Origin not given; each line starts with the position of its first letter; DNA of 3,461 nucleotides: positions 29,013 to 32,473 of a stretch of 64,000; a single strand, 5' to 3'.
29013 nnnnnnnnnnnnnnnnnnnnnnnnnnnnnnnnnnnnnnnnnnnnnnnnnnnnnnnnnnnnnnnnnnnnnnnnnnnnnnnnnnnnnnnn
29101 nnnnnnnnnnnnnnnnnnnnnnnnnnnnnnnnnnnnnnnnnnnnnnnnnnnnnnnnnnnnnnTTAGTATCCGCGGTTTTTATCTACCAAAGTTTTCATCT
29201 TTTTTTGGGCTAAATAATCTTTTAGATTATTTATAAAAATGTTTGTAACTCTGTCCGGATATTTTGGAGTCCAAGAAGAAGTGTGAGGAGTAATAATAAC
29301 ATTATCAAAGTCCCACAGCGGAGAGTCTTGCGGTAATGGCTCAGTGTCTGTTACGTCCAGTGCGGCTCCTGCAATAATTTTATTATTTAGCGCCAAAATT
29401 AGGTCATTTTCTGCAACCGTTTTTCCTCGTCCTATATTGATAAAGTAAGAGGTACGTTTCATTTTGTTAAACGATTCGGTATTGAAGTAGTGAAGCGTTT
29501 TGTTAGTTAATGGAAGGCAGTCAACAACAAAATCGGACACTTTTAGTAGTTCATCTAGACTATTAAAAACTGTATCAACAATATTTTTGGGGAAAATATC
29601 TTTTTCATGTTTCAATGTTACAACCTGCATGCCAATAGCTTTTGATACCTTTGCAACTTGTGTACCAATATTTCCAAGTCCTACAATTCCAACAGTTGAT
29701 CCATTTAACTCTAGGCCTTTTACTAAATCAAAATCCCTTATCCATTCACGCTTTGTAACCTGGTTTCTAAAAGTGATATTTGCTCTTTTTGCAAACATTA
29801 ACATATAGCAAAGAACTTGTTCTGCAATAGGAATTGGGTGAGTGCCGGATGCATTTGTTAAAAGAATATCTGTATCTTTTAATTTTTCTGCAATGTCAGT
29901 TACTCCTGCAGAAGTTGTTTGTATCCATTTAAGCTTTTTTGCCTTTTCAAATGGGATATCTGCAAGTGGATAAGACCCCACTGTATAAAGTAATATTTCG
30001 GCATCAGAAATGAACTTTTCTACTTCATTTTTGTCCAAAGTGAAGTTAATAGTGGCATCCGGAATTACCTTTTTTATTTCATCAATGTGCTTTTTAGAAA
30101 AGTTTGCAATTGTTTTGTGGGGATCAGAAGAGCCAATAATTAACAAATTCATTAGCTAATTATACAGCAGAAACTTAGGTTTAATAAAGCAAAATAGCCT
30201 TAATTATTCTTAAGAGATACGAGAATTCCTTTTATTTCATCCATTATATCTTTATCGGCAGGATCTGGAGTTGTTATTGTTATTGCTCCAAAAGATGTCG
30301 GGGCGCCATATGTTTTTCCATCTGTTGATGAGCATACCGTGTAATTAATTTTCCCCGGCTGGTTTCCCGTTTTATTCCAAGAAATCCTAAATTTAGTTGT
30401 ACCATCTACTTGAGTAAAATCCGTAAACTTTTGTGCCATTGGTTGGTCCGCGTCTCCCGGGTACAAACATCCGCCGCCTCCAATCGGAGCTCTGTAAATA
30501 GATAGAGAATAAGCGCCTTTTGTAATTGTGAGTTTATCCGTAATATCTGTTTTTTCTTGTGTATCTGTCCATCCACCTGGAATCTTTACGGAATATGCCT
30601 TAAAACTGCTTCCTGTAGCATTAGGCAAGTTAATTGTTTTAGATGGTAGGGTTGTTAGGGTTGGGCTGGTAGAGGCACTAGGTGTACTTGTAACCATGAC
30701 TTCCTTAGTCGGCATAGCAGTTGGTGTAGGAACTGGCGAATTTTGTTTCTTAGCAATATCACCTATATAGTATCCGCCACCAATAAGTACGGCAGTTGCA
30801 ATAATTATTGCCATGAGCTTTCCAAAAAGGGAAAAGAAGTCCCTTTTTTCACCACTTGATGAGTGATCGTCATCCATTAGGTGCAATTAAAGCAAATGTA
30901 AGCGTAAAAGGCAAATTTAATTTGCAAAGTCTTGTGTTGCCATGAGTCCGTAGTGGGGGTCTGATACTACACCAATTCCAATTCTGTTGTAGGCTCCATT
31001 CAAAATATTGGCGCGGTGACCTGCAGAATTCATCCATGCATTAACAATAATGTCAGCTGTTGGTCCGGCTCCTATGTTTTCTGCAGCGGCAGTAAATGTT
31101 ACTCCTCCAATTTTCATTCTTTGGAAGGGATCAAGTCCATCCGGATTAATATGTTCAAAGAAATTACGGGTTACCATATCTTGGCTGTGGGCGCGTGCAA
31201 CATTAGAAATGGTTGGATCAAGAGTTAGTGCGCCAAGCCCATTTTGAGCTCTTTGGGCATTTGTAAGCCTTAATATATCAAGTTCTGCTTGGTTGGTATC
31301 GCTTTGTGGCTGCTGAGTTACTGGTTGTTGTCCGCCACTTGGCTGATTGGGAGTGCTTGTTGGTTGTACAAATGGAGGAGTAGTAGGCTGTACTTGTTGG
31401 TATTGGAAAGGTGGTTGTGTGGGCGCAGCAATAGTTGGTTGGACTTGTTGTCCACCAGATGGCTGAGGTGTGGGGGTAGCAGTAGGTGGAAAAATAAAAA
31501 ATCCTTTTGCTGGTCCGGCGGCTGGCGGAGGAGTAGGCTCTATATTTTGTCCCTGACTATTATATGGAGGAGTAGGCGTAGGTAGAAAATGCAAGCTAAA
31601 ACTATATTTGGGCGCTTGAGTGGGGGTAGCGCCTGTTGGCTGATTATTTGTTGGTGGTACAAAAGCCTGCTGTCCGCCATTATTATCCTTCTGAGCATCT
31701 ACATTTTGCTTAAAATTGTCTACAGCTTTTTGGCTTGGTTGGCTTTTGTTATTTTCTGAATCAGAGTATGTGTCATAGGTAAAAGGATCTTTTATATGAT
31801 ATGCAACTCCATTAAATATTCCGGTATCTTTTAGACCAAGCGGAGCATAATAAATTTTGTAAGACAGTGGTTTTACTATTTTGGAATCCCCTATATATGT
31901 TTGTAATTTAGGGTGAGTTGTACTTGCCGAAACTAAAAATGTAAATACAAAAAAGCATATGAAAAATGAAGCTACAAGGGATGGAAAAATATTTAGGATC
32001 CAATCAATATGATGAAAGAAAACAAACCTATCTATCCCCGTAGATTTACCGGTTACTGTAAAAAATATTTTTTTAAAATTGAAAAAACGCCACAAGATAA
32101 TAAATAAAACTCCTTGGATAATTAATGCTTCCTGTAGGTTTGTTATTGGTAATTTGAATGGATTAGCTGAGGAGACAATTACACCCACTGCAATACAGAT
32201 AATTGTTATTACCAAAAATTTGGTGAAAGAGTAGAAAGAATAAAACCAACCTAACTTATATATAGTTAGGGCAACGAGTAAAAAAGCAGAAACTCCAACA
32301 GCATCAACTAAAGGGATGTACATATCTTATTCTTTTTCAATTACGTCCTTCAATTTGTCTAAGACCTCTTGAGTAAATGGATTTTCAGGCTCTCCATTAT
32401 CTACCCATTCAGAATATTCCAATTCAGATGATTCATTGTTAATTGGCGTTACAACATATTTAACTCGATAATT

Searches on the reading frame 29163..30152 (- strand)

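Call 43: search_protein_families(library=pfam, proteins=[window:29163-30152:-], max_evalue=0.0001)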
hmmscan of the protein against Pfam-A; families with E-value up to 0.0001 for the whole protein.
window:29163-30152:- (329 aa): 2 families
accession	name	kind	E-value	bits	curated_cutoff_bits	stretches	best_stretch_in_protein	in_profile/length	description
PF02826.25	2-Hacid_dh_C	-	4.6e-53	179.7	25.1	1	117-291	4-177/178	D-isomer specific 2-hydroxyacid dehydrogenase, NAD binding domain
PF00389.36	2-Hacid_dh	-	9.6e-10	38.7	24.6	1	21-323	10-133/134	D-isomer specific 2-hydroxyacid dehydrogenase, catalytic domain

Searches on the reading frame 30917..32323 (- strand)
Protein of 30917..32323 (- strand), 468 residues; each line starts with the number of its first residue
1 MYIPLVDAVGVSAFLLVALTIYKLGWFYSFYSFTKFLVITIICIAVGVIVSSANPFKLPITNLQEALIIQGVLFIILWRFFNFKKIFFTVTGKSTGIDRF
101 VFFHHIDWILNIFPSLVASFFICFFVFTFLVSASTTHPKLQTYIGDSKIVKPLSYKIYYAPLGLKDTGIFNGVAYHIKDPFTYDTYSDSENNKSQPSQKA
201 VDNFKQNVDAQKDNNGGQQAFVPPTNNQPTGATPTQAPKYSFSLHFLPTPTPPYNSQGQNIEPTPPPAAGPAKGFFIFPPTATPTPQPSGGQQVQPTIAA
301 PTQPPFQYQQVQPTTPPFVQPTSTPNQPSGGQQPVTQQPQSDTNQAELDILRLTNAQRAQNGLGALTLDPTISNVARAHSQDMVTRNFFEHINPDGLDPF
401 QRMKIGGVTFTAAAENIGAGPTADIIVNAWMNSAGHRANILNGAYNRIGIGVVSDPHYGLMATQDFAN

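Call 43: search_protein_families(library=pfam, proteins=[window:30917-32323:-], max_evalue=0.0001)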
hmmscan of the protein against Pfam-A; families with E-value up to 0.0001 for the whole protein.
window:30917-32323:- (468 aa): 1 family
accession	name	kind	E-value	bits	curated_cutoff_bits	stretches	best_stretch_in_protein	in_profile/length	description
PF00188.32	CAP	-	1.5e-18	68.1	21.1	1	351-465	1-116/117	Cysteine-rich secretory protein family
